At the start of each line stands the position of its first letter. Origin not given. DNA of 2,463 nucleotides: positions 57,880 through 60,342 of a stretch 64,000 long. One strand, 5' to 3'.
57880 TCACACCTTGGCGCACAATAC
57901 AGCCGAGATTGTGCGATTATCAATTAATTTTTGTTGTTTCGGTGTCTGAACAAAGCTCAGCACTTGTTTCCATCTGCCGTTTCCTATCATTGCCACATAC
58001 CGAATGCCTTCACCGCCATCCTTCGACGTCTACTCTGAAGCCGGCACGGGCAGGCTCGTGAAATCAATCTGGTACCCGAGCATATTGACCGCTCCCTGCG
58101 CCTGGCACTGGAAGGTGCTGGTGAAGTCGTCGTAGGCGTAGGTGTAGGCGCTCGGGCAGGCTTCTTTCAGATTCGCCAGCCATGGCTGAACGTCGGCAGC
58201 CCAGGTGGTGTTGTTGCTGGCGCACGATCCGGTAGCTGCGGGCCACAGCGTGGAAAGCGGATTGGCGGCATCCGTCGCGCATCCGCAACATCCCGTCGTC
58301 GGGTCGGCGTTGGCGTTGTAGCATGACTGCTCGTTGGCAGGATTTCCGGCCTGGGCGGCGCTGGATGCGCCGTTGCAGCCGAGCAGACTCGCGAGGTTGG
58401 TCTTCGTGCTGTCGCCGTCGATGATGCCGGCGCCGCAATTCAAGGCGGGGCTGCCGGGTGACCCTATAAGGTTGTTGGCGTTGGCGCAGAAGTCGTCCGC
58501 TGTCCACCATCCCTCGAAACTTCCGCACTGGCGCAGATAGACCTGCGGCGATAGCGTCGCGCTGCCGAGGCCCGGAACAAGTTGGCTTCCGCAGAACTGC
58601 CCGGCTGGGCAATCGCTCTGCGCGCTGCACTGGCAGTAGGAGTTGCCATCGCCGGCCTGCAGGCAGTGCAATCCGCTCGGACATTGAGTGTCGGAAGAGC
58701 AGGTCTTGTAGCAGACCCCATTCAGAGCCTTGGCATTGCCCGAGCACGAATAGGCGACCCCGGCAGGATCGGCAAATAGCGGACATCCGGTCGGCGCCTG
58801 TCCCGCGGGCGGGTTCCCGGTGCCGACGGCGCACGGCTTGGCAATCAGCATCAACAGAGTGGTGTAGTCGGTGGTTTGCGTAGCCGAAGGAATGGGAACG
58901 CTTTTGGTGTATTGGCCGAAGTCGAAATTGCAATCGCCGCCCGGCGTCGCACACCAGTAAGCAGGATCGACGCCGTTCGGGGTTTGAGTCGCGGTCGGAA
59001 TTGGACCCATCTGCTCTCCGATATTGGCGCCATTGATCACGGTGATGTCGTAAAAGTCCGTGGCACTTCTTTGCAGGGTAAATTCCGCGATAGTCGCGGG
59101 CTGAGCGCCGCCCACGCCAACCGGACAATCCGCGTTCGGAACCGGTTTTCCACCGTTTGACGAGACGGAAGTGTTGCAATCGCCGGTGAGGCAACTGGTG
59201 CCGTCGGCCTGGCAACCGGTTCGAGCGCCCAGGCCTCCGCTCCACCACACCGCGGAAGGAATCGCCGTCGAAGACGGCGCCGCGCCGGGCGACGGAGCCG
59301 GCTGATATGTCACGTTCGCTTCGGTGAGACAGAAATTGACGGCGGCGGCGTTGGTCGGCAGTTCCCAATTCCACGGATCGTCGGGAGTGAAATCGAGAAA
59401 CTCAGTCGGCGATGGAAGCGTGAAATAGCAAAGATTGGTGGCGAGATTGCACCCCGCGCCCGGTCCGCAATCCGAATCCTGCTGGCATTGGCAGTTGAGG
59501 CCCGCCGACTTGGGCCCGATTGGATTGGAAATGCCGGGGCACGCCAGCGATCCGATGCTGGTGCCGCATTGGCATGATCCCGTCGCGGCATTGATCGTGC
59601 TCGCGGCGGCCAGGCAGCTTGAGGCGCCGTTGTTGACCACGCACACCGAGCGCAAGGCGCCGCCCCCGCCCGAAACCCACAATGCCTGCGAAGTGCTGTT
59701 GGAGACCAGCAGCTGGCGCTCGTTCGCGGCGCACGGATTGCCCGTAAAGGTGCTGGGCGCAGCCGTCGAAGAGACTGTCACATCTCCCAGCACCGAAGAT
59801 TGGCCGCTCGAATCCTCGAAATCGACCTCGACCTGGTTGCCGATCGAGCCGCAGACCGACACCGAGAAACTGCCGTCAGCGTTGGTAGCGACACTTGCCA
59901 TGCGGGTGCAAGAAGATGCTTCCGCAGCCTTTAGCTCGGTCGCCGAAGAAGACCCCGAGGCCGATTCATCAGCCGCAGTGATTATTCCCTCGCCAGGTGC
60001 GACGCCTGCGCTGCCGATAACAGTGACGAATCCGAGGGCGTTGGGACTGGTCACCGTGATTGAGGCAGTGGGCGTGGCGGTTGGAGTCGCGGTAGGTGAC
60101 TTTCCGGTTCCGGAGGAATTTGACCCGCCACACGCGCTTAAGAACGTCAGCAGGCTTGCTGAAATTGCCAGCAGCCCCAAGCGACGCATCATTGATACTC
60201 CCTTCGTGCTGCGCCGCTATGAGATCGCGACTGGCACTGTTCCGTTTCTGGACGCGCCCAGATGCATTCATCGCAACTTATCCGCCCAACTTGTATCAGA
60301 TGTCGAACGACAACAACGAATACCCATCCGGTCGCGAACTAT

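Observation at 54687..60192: Tandem pair of giant bacterial thaumatin-like (PR-5/osmotin family) lipoproteins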

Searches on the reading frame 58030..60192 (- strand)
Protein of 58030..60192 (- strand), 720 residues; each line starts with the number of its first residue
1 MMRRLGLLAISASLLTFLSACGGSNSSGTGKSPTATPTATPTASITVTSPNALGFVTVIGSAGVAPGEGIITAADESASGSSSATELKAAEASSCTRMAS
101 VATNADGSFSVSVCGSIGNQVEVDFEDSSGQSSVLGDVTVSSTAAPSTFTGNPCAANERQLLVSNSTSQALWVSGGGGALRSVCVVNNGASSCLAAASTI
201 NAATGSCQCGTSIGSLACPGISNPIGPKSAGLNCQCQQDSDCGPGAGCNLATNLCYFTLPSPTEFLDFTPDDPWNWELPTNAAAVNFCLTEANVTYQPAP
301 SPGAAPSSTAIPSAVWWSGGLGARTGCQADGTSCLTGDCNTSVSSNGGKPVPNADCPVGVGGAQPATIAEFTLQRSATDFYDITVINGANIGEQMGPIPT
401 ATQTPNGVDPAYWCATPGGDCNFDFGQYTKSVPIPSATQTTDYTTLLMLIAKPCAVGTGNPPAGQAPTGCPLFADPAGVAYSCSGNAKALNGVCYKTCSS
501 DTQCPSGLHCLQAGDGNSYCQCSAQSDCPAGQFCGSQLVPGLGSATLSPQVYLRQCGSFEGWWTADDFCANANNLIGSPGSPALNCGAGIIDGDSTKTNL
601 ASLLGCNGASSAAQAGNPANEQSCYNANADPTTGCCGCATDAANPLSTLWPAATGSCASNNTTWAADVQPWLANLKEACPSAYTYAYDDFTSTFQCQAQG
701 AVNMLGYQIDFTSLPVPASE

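Call 3: search_protein_families(library=pfam, proteins=[window:58030-60192:-], max_evalue=1)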
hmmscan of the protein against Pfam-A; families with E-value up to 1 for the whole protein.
window:58030-60192:- (720 aa): 1 family
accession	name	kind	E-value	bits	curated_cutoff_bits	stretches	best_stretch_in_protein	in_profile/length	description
PF00314.23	Thaumatin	-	4.9e-09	36.6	27.4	2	309-414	33-115/209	Thaumatin family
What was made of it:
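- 58030..60192 (-): Gene B: 720-aa thaumatin-family lipoprotein precursor (mature ~70 kDa, pI ~4.05, 43 Cys). PF00314 36.6 bits against a gathering score of 27.4 (call 3).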

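Call 4: search_protein_families(library=ncbifam, proteins=[window:58030-60192:-], max_evalue=1)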
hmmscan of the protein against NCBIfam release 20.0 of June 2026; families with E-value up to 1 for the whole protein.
window:58030-60192:- (720 aa): 1 family
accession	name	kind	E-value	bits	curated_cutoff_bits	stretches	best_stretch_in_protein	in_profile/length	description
NF045527.1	LegT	equivalog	3.9e-19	68.6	1200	2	506-711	552-759/776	Dot/Icm T4SS effector LegT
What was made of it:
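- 58513..58992 (-): B aa 401-560: insert 2, including two four-cysteine modules (498-520 and 522-556). This region also matches the LegT model (call 4).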

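Call 5: search_solved_structures(query=window:58030-60192:-, max_evalue=1, show_alignments=2)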
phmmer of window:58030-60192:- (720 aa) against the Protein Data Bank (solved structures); distinct sequences matched with E-value up to 1: 3.
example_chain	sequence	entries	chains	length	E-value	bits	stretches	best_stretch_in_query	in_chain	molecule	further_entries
4bct_A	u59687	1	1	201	0.00043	22.2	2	321-398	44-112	THAUMATIN-LIKE PROTEIN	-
1aun_A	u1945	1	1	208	0.0018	20.1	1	323-407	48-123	PR-5D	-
6h25_G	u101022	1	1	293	0.63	11.7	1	20-101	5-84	Exosome complex component RRP40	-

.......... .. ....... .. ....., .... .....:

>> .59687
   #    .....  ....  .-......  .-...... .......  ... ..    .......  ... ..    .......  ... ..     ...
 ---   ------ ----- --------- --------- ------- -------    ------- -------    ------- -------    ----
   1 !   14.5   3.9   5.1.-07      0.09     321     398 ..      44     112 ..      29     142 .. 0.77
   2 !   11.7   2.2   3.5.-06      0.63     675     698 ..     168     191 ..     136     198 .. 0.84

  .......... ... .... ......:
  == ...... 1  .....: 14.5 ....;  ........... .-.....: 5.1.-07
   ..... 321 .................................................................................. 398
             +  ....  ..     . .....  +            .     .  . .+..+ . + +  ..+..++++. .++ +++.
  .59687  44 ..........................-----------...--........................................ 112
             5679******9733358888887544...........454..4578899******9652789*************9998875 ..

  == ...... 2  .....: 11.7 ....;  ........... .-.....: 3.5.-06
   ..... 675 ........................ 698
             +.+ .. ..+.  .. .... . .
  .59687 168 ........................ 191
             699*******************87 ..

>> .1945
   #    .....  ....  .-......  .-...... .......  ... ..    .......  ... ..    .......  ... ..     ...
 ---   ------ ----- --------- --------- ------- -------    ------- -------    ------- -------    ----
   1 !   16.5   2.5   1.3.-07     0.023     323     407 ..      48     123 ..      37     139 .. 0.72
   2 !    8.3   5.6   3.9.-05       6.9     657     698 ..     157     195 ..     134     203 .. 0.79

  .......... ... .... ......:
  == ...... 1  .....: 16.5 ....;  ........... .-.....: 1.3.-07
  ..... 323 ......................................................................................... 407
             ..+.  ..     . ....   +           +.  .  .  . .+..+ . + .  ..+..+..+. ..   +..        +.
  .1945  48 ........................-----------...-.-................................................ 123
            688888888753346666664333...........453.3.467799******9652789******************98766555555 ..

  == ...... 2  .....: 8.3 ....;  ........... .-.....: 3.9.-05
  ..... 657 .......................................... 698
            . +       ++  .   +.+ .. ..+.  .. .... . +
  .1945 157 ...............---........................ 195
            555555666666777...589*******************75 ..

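Call 6: find_homologous_proteins(query=window:58030-60192:-)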
Query window:58030-60192:- (720 aa): 53 proteins with E <= 0.001 among 8000 candidates.
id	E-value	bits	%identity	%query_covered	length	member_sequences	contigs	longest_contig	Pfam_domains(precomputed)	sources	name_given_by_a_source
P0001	0.0e+0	1608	100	100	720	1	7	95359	PF00314.23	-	-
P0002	0.0e+0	1043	66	99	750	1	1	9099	PF00314.23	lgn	-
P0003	2.4e-292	990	64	97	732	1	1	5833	PF00314.23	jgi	jgi:hypothetical protein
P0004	7.4e-283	959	74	78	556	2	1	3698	PF00314.23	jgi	-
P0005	2.8e-252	858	71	75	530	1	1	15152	PF00314.23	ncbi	-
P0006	8.5e-246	836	68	80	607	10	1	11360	PF00314.23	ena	-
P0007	6.3e-234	797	59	87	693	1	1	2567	PF00314.23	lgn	-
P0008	1.4e-207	710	60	80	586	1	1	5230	PF00314.23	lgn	-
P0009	4.8e-200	685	59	74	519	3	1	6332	PF00314.23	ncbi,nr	ncbi:MAG TPA: thaumatin family protein [Candidatus Binataceae bacterium]|nr:thaumatin family protein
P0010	4.2e-196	672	59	74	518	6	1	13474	PF00314.23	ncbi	ncbi:MAG: thaumatin family protein [Candidatus Binataceae bacterium]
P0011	6.2e-190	652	58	79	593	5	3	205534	PF00314.23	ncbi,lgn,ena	-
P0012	1.1e-169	585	52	79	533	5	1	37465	PF00314.23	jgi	jgi:hypothetical protein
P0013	2.5e-167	577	52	79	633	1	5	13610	PF00314.23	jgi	jgi:hypothetical protein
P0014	3.1e-167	577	59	71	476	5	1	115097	PF00314.23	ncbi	ncbi:MAG: thaumatin family protein [Candidatus Binataceae bacterium]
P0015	6.1e-155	536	51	78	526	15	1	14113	PF00314.23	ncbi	ncbi:MAG TPA: thaumatin family protein [Candidatus Binataceae bacterium]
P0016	1.0e-149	519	49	81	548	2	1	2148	PF00314.23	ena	-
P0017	3.6e-149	517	47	83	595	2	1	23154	PF00314.23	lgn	-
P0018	3.1e-147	510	49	79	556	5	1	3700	PF00314.23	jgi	jgi:hypothetical protein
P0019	1.3e-146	508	49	78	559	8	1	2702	PF00314.23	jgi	-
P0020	4.3e-145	503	60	56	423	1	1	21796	PF00314.23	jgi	jgi:hypothetical protein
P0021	9.2e-145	502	49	78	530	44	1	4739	PF00314.23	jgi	jgi:hypothetical protein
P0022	4.2e-139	484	48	78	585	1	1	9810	PF00314.23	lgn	-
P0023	6.7e-139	483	47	78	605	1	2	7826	PF00314.23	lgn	-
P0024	1.5e-137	478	47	78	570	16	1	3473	PF00314.23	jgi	jgi:Thaumatin family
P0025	4.9e-136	473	49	78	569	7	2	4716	PF00314.23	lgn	-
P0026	7.2e-136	473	47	78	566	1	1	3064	PF00314.23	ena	-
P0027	1.1e-134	469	48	79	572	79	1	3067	PF00314.23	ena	-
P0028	5.4e-133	463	48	78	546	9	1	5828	PF00314.23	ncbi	-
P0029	2.7e-132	461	54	55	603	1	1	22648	PF00314.23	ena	-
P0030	3.2e-132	461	46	78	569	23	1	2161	PF00314.23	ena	-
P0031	2.8e-131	458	47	78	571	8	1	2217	PF00314.23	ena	-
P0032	1.4e-130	455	48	78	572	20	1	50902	PF00314.23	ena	-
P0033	9.8e-130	453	48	78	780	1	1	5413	PF00314.23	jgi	jgi:hypothetical protein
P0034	6.9e-129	450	44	77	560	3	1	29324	PF00314.23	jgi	jgi:hypothetical protein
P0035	3.5e-128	447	46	78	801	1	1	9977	PF00314.23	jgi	-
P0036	1.1e-127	446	45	78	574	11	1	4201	PF00314.23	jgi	jgi:Thaumatin family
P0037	2.1e-127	445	46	78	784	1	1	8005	PF00314.23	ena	-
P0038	7.3e-127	443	56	57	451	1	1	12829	PF00314.23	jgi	jgi:hypothetical protein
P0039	3.8e-124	434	45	78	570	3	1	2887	PF00314.23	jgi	-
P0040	1.8e-122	428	47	78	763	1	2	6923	PF00314.23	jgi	-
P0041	7.7e-118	413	44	78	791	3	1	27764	PF00314.23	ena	-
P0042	2.7e-115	405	44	78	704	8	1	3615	PF00314.23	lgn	-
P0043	2.4e-114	402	49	67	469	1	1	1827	PF00314.23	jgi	jgi:hypothetical protein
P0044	2.6e-112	395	44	78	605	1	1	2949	PF00314.23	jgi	jgi:hypothetical protein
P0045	3.0e-105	372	42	78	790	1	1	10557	PF00314.23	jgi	jgi:Thaumatin family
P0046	4.9e-105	371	46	68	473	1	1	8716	PF00314.23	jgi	jgi:Thaumatin family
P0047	4.6e-101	358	42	78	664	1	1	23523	PF00314.23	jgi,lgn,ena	-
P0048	1.4e-97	346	46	44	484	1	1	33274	PF00314.23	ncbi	ncbi:MAG: thaumatin family protein [Candidatus Binataceae bacterium]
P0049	3.6e-96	342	49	27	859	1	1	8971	PF00314.23,PF16075.11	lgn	-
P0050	9.9e-58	214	35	78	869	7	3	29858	PF00314.23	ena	-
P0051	3.2e-46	176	31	65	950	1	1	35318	PF00314.23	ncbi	-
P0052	5.8e-42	162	32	43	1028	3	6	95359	PF00314.23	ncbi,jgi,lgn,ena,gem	-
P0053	4.5e-41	159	40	31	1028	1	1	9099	PF00314.23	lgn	-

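Call 18: find_encoding_contigs(protein=P0002, flank=10000, max_places=3)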
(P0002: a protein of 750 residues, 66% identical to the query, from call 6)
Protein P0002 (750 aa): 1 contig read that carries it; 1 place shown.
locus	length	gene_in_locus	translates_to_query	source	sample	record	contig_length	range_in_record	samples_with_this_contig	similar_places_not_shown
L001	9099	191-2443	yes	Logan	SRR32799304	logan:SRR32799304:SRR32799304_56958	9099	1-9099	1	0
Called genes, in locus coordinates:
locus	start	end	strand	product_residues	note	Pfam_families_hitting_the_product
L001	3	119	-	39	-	?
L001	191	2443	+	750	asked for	PF00314:Thaumatin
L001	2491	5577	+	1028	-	PF00314:Thaumatin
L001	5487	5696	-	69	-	-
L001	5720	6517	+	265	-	PF05494:MlaC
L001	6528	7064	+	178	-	PF01327:Pep_deformylase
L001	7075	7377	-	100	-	-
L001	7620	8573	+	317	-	PF00005:ABC_tran, PF13304:AAA_21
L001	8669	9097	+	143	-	?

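Call 19: find_encoding_contigs(protein=P0011, flank=10000, max_places=3)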
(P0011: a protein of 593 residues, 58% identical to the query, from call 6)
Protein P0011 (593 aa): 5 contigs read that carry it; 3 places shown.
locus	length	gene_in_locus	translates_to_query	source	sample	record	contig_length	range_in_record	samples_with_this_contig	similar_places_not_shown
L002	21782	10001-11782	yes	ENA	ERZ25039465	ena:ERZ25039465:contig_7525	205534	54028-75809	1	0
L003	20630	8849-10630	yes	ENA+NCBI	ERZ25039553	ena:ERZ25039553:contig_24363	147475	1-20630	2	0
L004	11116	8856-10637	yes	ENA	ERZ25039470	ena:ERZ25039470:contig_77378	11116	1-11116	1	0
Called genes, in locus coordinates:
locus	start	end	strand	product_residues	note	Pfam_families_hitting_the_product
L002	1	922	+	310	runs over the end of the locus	PF00106:adh_short, PF08659:KR, PF13561:adh_short_C2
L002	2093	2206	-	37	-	-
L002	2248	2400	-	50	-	-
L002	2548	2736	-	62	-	-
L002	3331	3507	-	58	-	-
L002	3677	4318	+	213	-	PF01609:DDE_Tnp_1, PF13701:DDE_Tnp_1_4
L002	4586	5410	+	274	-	-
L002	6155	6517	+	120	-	-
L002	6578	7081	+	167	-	-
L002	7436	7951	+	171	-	-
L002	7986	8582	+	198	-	-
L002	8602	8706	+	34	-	-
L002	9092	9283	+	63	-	PF04964:Flp_Fap (weak)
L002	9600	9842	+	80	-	-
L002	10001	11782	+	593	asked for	PF00314:Thaumatin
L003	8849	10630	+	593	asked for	PF00314:Thaumatin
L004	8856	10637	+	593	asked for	PF00314:Thaumatin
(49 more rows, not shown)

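Call 21: find_related_loci(query=A1, collection=genome_contigs, flank=6000)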
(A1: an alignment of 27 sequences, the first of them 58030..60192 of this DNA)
Query A1 (720 aa) in genome_contigs; peptide patterns used: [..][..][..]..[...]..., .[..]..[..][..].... (x = any residue, [..] = any of these).
225 stretches matched a pattern; 142 encode a relative of the query (tblastn E <= 1e-3); the best 80 are kept; 79 distinct loci.
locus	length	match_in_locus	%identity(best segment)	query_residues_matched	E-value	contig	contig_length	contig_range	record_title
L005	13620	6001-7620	66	148-720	0e+0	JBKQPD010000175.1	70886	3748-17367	MAG: Candidatus Binataceae bacterium isolate LAWAr2D2E2F__bin_98 LAWAr2D2E2F_000000187471, whole genome shotgun sequence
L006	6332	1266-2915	59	154-720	0e+0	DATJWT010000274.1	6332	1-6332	MAG TPA_asm: Candidatus Binataceae bacterium isolate SMAG_U15106 k141_1675948, whole genome shotgun sequence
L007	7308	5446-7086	57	154-718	0e+0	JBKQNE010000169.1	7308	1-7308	MAG: Candidatus Binataceae bacterium isolate LASAr3G3H3I__bin_44 LASAr3G3H3I_000000200353, whole genome shotgun sequence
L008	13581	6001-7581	58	154-719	0e+0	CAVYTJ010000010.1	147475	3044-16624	MAG: uncultured delta proteobacterium isolate MFD06092.bin.1.266 genome assembly, contig: contig_24363, whole genome sho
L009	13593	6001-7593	58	153-720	0e+0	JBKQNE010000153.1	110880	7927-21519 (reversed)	MAG: Candidatus Binataceae bacterium isolate LASAr3G3H3I__bin_44 LASAr3G3H3I_000000180866, whole genome shotgun sequence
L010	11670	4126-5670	51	154-717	4e-157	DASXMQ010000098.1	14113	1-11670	MAG TPA_asm: Candidatus Binataceae bacterium isolate SMAG_U5332 k141_2715833, whole genome shotgun sequence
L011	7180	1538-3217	47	130-719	8e-155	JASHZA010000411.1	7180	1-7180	MAG: Candidatus Binataceae bacterium isolate JOPF297 JOPF_AWAY_contig_1460016, whole genome shotgun sequence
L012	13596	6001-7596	48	133-714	5e-153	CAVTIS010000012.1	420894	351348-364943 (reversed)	MAG: uncultured delta proteobacterium isolate MFD05705.bin.1.131 genome assembly, contig: contig_66844, whole genome sho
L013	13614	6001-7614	48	154-717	3e-148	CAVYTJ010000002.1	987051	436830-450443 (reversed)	MAG: uncultured delta proteobacterium isolate MFD06092.bin.1.266 genome assembly, contig: contig_10710, whole genome sho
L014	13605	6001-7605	48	154-714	1e-147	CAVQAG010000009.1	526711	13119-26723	MAG: uncultured delta proteobacterium isolate MFD09286.bin.2.82 genome assembly, contig: contig_42063, whole genome shot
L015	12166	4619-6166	50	154-717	1e-147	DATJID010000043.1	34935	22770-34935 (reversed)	MAG TPA_asm: Candidatus Binataceae bacterium isolate SMAG_U15529 k141_8167488, whole genome shotgun sequence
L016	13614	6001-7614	48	151-714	2e-147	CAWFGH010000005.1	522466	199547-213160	MAG: uncultured delta proteobacterium isolate MFD00731.bin.2.203 genome assembly, contig: contig_30362, whole genome sho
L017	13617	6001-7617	47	154-719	3e-145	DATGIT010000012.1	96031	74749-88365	MAG TPA_asm: Candidatus Binataceae bacterium isolate SMAG_U9814 k141_1198627, whole genome shotgun sequence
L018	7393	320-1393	58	323-720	1e-135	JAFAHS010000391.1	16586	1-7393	MAG: Deltaproteobacteria bacterium isolate CP_BE_BS_27 BE_BS_k147_1347074, whole genome shotgun sequence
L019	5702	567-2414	36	140-717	2e-82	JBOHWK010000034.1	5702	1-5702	MAG: Candidatus Binataceae bacterium isolate TC-S_metabat2.bin.46 k127_1133323, whole genome shotgun sequence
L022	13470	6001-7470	34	154-715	1e-65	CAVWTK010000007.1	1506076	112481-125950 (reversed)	MAG: uncultured bacterium isolate MFD05442.bin.2.281 genome assembly, contig: contig_6837, whole genome shotgun sequence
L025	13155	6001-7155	38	313-711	1e-54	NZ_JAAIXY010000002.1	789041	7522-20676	Myxococcus eversor strain AB053B NODE_2_length_789041_cov_15.6806, whole genome shotgun sequence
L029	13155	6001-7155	38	313-711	1e-53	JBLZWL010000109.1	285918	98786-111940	Corallococcus terminator strain BB12-2 000004F_arrow, whole genome shotgun sequence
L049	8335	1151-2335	28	287-711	1e-25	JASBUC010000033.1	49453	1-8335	MAG: Legionellaceae bacterium isolate BWSM_59 k141_2093587, whole genome shotgun sequence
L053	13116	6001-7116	29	315-711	8e-22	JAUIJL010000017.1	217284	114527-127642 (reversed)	MAG: Thermoanaerobaculia bacterium isolate Co_bin.310 NODE_616_length_217284_cov_5.097980, whole genome shotgun sequence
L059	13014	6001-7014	26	344-711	7e-20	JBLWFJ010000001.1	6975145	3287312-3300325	Nannocystaceae bacterium ST9 contig_1_pilon, whole genome shotgun sequence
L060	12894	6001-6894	29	317-711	1e-18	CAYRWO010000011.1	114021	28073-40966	MAG TPA_asm: uncultured Legionella sp. isolate SRP062349_co2_249 genome assembly, contig: NODE_104_length_114021_cov_19.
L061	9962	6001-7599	25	131-709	1e-18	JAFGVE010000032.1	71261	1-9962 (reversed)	MAG: Campylobacterales bacterium isolate ZodW_Metabat.126 k87_16083595, whole genome shotgun sequence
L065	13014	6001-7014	28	312-704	9e-17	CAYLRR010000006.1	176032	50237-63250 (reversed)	MAG TPA_asm: uncultured Neisseria sp. isolate SRP219642_co6_43 genome assembly, contig: NODE_21_length_176032_cov_25.490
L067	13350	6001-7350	31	154-711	3e-48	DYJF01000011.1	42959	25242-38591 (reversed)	MAG TPA_asm: Bdellovibrio sp. isolate FI88_57_8 Afr_mines_FI88_373_length_42959_cov_3_471634, whole genome shotgun seque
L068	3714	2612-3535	33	317-711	2e-16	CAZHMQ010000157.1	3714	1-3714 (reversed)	MAG TPA_asm: uncultured Coxiellaceae bacterium isolate SRP200132_co1_521 genome assembly, contig: NODE_52121_length_3714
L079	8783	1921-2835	30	221-711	9e-14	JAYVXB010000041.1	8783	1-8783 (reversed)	MAG: Deltaproteobacteria bacterium isolate GL85_DN_concoct_11 GL85_DN_concoct_11_40, whole genome shotgun sequence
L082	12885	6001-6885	31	317-711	5e-13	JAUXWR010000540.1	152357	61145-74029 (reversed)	MAG: Legionella sp. isolate C15_metabat.bin.116 C15_k141_471556, whole genome shotgun sequence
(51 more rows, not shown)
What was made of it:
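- Homologs are frequent in predatory or protist-associated bacteria such as Myxococcota, Bdellovibrio, Legionellales and Lysobacteraceae (call 21). The taxon list is biased by the way the scan was seeded (call 21).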

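Call 27: predict_structure(alignment_id=A1)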
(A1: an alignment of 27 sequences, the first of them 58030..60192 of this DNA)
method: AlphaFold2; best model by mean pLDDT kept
length: 720 residues; sequences in the alignment: 27
mean_pLDDT: 70.3   pTM: 0.70
mean pLDDT of the five models: 70.3, 67.6, 67.3, 63.4, 63.0
residues with pLDDT >= 90: 94; 70-90: 333; 50-70: 168; < 50: 125
segments of 3 or more residues with pLDDT < 50: 1-43, 51-54, 65-73, 75-103, 141-150, 340-353, 658-660, 684-691
pLDDT, mean of each block of 10 residues (from residue 1): 31 28 29 31 48 54 48 43 29 37 54 57 61 61 37 80 90 79 88 86 90 91 84 88 85 85 88 82 87 77 65 84 78 60 37 55 64 86 66 81 66 77 75 60 85 72 79 88 79 90 95 95 92 89 84 91 78 88 86 79 70 73 63 66 58 54 66 72 46 75 88 76
secondary structure, 60 per line:
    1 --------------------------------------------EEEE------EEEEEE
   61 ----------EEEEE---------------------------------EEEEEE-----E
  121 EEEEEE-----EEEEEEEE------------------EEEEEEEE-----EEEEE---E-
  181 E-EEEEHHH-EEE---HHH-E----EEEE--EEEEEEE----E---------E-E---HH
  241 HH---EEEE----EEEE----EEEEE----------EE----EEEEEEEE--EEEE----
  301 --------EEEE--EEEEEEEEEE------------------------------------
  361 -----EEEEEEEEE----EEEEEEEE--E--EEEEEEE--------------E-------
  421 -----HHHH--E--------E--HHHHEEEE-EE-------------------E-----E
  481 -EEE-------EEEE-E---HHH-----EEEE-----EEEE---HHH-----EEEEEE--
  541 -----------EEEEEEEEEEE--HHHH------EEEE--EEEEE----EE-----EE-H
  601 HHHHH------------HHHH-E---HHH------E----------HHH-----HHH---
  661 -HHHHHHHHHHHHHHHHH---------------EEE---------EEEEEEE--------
elements in order (helices of 4 or more, strands of 3 or more residues): E45-48 E55-60 E71-75 E109-114 E120-126 E132-139 E158-165 E171-175 E183-186 E191-193 E206-209 E212-218 H239-242 E246-249 E254-257 E262-266 E283-290 E293-296 E309-312 E315-324 E366-374 E379-386 E392-398 H426-429 H444-447 E448-451 E482-484 E492-495 E509-512 E518-521 E533-538 E552-562 H565-568 E575-578 E581-585 H600-605 H618-621 H662-678 E694-696 E706-712
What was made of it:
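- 58030..60192 (-): AF2 model pLDDT 70.3, pTM 0.70 (call 27).
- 59743..60129 (-): B aa 22-150: Pro/Thr-rich linker (aa 22-44), then a ~100-aa beta-rich N-terminal domain (Ig-like, low confidence). DSSP shows strands 45-139 but pLDDT is only 30-60 (call 27).
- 59260..59652 (-): B aa 181-311: insert 1 (about 131-150 aa, 11 Cys; osmotin has 32 aa here). Confidently folded in the model, pLDDT 80-91 (call 27).
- The model's confidence is below 50 at the YAYDD segment, residues 684-691 (call 27). AF2 models the two modules of B as hairpins rather than a helix (call 27).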
